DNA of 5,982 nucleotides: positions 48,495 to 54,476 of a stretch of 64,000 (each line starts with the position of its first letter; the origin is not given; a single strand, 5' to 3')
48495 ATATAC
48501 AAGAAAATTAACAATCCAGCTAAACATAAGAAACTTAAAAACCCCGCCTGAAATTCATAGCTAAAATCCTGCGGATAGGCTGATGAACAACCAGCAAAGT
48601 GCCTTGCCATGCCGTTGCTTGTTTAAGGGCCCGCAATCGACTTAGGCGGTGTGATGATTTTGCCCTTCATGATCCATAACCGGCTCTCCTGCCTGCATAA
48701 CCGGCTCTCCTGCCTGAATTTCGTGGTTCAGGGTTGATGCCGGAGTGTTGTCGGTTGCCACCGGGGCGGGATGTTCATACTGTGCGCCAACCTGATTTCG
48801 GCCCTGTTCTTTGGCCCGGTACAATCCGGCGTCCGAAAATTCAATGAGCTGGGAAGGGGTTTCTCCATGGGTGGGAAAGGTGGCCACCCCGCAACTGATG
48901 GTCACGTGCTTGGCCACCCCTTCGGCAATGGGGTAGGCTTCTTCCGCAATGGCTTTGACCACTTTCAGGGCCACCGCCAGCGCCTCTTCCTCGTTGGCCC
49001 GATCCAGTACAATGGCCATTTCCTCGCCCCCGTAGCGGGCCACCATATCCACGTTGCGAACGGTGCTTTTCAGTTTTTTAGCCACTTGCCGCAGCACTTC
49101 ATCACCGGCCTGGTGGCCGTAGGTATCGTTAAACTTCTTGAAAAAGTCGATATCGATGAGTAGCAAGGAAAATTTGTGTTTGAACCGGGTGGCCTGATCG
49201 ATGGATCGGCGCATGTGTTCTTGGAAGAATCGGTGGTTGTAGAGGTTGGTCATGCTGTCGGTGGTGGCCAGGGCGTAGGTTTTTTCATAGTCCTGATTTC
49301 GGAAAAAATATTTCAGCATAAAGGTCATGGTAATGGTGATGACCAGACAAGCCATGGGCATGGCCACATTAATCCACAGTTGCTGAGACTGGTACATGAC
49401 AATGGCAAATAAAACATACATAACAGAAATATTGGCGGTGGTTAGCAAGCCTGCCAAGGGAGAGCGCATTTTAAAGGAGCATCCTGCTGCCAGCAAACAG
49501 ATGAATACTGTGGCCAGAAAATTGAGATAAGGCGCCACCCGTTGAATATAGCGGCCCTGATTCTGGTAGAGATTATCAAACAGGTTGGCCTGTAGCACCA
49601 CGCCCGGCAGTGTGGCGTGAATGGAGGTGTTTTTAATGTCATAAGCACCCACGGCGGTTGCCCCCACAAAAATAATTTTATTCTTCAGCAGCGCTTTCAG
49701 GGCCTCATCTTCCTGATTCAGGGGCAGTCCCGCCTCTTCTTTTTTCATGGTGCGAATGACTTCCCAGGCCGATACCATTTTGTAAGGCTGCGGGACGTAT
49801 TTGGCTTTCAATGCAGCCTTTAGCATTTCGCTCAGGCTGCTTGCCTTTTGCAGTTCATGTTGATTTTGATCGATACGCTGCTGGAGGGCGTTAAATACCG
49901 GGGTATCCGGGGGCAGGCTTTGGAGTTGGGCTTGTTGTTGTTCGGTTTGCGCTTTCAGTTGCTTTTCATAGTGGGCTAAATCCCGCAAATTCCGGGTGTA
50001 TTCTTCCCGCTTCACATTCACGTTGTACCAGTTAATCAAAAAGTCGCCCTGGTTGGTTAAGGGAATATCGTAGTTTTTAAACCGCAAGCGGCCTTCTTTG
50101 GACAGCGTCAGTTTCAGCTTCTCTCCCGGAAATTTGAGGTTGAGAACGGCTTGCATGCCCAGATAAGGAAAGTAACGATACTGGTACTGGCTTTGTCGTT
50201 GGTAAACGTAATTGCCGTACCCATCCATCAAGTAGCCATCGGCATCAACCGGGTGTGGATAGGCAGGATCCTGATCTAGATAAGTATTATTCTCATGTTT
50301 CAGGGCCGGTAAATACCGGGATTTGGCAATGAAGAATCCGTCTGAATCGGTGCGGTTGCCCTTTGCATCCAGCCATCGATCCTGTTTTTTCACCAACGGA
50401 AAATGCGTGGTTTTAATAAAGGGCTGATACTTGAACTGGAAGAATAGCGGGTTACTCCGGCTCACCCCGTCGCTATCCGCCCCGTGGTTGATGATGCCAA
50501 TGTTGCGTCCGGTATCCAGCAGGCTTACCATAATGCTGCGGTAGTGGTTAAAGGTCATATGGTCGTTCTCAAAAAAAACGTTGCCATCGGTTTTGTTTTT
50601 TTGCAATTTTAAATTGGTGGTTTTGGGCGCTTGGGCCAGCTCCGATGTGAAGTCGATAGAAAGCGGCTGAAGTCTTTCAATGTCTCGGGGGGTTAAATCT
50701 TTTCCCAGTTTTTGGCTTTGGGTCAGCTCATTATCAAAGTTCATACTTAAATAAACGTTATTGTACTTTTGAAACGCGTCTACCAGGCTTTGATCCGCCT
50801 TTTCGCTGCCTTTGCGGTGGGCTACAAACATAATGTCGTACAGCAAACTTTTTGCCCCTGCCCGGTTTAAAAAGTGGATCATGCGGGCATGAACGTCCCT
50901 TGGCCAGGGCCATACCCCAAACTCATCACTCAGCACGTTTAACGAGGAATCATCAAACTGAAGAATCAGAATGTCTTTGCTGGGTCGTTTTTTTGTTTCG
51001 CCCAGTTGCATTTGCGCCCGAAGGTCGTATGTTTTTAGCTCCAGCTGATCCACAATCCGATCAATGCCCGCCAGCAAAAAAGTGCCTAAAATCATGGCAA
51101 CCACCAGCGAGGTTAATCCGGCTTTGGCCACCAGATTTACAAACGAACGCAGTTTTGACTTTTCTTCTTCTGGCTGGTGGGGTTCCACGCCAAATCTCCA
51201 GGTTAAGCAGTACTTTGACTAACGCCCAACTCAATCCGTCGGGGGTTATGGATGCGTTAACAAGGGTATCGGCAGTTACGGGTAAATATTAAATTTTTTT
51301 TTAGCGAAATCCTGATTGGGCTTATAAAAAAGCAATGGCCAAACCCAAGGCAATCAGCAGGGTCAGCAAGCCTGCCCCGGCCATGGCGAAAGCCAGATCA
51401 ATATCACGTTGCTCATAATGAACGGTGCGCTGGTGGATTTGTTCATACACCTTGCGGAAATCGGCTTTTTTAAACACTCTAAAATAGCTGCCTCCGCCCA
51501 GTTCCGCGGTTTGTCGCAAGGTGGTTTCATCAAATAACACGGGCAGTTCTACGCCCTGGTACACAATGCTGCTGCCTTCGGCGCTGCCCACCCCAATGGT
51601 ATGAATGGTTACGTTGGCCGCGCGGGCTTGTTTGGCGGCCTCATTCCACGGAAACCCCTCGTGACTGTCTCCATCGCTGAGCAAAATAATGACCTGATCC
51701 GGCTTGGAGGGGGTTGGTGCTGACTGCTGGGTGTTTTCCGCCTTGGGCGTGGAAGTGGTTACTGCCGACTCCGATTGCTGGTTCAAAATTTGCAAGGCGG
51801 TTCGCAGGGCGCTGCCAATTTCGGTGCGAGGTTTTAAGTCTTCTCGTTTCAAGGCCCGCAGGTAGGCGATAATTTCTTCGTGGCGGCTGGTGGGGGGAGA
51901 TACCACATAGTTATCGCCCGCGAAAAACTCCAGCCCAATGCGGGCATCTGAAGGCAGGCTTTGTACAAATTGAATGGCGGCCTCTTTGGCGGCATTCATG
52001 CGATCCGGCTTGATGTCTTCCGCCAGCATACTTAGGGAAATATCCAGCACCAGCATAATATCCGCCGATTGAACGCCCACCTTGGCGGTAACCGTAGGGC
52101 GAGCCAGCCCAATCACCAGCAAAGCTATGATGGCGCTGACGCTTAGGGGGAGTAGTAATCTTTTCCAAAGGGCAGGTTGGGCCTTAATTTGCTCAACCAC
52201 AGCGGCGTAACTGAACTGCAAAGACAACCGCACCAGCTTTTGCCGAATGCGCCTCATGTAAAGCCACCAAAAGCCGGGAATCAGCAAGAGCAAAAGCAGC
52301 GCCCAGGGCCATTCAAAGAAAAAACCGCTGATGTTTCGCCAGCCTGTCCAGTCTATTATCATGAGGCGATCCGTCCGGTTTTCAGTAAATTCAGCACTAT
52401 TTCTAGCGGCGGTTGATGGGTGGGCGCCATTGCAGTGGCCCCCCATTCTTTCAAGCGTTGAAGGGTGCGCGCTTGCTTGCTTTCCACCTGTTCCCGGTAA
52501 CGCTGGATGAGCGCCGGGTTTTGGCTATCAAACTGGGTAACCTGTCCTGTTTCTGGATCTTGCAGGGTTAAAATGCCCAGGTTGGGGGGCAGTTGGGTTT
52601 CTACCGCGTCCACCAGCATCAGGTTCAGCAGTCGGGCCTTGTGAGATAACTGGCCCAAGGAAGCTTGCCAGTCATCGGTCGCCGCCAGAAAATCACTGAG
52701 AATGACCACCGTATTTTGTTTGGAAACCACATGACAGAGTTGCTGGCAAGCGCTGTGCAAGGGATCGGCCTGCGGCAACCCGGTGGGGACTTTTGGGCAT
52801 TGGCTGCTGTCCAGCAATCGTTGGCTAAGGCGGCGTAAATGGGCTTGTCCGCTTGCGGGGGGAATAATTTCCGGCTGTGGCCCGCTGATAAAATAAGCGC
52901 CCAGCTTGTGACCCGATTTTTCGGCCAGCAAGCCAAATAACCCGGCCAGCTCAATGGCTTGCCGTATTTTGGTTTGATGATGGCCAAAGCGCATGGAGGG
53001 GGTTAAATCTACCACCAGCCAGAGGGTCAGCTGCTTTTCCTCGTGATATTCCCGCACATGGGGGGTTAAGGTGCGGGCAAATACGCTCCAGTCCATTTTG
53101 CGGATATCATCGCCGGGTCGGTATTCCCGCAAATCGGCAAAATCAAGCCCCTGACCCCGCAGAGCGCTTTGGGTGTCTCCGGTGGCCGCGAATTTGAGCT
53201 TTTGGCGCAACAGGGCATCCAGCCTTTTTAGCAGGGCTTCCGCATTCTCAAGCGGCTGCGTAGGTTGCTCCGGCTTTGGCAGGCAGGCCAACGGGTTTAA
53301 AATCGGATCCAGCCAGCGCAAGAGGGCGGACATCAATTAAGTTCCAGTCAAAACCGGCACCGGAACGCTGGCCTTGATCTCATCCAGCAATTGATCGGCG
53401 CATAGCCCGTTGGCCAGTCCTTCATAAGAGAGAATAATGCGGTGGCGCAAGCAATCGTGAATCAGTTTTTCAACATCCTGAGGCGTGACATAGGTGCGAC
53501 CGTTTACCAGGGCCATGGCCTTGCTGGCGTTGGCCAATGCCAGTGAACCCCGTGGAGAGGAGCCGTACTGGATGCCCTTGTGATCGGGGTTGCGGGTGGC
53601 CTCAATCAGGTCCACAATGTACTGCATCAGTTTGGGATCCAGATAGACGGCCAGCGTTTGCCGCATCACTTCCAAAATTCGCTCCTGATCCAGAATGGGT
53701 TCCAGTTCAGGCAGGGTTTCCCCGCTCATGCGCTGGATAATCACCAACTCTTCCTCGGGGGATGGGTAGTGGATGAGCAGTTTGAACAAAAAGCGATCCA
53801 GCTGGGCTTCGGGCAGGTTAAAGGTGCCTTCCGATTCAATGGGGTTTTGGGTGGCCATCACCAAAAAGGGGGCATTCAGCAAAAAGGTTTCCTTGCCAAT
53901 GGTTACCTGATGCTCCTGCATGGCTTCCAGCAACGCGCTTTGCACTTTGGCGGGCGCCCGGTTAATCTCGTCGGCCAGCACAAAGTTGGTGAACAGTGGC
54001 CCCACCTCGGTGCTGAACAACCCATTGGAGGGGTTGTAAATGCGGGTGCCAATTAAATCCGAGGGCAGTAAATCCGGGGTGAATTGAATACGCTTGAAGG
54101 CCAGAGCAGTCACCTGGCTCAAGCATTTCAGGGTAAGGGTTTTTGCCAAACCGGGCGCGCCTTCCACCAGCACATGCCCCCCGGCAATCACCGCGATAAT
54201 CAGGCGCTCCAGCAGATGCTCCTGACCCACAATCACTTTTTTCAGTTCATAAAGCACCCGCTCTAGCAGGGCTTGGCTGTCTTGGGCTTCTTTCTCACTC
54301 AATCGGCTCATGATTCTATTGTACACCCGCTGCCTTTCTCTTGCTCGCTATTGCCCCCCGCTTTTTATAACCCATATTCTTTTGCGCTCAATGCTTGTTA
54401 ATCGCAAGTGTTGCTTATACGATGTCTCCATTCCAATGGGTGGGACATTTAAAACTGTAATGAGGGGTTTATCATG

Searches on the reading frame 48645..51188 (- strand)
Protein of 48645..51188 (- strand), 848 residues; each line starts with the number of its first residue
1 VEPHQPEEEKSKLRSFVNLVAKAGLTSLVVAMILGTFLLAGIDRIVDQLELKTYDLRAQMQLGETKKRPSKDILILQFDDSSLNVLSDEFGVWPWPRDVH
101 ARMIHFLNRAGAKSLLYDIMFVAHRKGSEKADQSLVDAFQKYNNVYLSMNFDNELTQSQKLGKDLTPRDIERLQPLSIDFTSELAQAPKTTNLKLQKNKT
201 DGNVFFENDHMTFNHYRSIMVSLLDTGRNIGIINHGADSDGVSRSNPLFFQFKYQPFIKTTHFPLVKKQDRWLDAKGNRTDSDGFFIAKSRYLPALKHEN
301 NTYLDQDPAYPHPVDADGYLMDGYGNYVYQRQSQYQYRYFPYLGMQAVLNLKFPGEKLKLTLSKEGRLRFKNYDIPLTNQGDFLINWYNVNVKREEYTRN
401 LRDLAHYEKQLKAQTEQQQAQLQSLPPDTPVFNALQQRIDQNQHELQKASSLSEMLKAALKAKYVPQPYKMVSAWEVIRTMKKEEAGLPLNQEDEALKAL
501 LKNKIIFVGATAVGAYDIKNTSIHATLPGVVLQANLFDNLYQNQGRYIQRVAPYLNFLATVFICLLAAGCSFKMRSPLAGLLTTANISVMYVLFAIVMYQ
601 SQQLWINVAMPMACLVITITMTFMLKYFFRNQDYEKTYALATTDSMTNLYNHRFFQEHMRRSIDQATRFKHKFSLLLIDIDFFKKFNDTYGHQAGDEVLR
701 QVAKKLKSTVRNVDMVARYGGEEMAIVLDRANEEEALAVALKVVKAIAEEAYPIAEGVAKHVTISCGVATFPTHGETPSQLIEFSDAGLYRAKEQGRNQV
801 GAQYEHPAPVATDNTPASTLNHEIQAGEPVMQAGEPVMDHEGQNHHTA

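Call 47: search_protein_families(library=pfam, proteins=[window:48645-51188:-], max_evalue=0.0001)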
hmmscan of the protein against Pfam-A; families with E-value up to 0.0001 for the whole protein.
window:48645-51188:- (848 aa): 2 families
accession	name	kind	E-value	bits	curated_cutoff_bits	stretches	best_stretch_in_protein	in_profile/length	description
PF00990.26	GGDEF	-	9e-51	172.3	23.8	1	641-799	1-161/161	Diguanylate cyclase, GGDEF domain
PF05226.16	CHASE2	-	1.7e-41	142.9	26.3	1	34-568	7-255/257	CHASE2 domain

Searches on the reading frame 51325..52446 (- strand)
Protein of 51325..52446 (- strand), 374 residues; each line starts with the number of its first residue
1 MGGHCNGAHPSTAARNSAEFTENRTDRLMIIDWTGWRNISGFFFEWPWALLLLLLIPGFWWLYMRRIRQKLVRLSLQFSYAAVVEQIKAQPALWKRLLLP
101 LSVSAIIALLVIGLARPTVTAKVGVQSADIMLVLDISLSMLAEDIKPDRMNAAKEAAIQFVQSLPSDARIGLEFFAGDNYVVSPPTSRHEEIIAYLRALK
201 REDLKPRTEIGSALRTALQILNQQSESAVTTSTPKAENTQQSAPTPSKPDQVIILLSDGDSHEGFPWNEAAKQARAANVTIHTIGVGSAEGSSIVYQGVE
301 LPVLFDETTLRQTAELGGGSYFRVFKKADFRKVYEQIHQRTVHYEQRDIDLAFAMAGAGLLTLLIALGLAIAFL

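Call 47: search_protein_families(library=pfam, proteins=[window:51325-52446:-], max_evalue=0.0001)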
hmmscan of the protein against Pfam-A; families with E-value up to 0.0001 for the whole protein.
window:51325-52446:- (374 aa): 3 families
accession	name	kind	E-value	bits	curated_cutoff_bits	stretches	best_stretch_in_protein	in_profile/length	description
PF13519.12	VWA_2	-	1.3e-18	68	27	1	130-259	1-106/107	von Willebrand factor type A domain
PF00092.34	VWA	-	8.9e-16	59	23.8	1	129-290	1-143/174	von Willebrand factor type A domain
PF07584.16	BatA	-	6.9e-05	23.6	25.9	1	44-117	4-77/77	Aerotolerance regulator N-terminal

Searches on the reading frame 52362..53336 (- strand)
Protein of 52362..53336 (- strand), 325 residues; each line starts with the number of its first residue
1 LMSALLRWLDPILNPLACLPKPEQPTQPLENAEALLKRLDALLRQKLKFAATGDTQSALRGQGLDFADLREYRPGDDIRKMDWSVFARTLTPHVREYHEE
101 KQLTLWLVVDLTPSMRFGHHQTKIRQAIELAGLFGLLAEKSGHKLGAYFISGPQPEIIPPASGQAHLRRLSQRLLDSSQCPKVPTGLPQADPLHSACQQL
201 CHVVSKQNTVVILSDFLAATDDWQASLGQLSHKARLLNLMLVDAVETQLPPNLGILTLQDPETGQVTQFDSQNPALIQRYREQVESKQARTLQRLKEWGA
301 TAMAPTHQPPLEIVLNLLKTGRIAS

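Call 47: search_protein_families(library=pfam, proteins=[window:52362-53336:-], max_evalue=0.0001)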
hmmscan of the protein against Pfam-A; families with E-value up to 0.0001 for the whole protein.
window:52362-53336:- (325 aa): 1 family
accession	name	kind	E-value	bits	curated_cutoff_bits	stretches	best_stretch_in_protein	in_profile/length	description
PF01882.25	DUF58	-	4.9e-51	173.4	23.4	1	68-289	1-215/216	Protein of unknown function DUF58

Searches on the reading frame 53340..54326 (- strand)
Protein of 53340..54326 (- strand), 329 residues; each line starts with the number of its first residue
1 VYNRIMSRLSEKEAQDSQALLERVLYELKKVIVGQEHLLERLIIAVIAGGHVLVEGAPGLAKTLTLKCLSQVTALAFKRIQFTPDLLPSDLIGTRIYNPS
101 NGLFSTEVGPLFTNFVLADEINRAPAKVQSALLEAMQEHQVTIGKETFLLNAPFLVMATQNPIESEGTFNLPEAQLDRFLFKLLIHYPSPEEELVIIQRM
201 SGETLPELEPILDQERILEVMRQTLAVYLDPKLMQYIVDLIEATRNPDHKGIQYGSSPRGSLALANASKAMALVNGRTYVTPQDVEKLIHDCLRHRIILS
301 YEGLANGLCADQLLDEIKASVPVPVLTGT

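Call 47: search_protein_families(library=pfam, proteins=[window:53340-54326:-], max_evalue=0.0001)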
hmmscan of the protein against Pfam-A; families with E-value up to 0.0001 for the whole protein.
window:53340-54326:- (329 aa): 6 families
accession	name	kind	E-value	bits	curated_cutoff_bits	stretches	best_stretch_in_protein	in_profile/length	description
PF07726.17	AAA_3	-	1.9e-60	202.9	27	1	51-181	1-131/131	ATPase family associated with various cellular activities (AAA)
PF17863.7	AAA_lid_2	-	5e-20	71.4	22.7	1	249-317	6-74/74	AAA lid domain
PF20030.5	bpMoxR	-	3.3e-13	49.6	27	1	21-187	3-168/205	MoxR domain in the MoxR-vWA-beta-propeller ternary systems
PF07728.20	AAA_5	-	9.7e-13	48.7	22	1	51-179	1-139/139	AAA domain (dynein-related subfamily)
PF00493.29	MCM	-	2.1e-06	27.4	23.3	1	47-170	55-179/224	MCM P-loop domain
PF01078.27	Mg_chelatase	-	7.4e-05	22.7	20.3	0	31-72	4-45/207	Magnesium chelatase, subunit ChlI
